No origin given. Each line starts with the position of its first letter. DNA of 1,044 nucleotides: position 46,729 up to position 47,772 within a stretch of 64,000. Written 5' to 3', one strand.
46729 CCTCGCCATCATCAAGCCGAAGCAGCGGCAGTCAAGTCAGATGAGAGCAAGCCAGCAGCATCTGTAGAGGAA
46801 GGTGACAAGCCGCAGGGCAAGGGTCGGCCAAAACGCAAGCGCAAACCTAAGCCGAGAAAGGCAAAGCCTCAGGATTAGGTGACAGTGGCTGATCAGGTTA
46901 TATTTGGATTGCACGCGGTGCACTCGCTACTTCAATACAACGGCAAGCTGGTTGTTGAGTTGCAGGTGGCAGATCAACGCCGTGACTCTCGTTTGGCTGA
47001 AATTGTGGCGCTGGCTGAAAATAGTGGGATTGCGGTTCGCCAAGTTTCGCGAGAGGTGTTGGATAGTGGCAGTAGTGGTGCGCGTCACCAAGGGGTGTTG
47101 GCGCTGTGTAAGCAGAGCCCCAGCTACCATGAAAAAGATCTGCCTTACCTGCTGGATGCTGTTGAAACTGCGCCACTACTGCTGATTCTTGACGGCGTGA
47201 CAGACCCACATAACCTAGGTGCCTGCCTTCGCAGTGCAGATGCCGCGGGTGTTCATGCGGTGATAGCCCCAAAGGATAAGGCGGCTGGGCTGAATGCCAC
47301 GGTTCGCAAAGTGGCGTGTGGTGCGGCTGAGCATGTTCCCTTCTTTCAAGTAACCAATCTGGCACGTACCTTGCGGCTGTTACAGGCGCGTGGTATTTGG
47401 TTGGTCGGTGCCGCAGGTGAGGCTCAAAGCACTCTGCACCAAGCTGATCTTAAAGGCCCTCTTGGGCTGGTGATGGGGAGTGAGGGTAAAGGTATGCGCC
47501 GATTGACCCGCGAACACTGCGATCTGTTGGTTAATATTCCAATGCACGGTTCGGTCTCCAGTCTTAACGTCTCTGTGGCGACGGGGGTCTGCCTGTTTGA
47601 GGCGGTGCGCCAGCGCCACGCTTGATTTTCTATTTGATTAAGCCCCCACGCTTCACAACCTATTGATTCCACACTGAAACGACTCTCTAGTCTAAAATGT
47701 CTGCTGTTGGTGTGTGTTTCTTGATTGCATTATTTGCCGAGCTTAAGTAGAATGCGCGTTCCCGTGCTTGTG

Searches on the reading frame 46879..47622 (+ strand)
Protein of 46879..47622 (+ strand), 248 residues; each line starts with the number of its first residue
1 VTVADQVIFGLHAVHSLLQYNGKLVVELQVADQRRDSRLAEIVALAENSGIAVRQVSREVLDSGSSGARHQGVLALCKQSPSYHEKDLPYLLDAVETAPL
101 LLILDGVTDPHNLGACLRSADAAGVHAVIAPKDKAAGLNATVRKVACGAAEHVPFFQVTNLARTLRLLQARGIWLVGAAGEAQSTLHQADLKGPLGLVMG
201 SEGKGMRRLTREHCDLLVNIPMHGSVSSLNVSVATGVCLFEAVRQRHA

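Call 67: search_protein_families(library=pfam, proteins=[window:46879-47622:+], max_evalue=0.00001)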
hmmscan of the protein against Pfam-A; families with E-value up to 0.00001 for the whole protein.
window:46879-47622:+ (248 aa): 2 families
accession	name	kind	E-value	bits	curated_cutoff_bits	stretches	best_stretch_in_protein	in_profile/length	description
PF00588.24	SpoU_methylase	-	1.3e-42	145.7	29.7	1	100-240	2-142/142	SpoU rRNA Methylase family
PF08032.17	SpoU_sub_bind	-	4.3e-17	62.7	22.8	1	7-81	1-74/76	RNA 2'-O ribose methyltransferase substrate binding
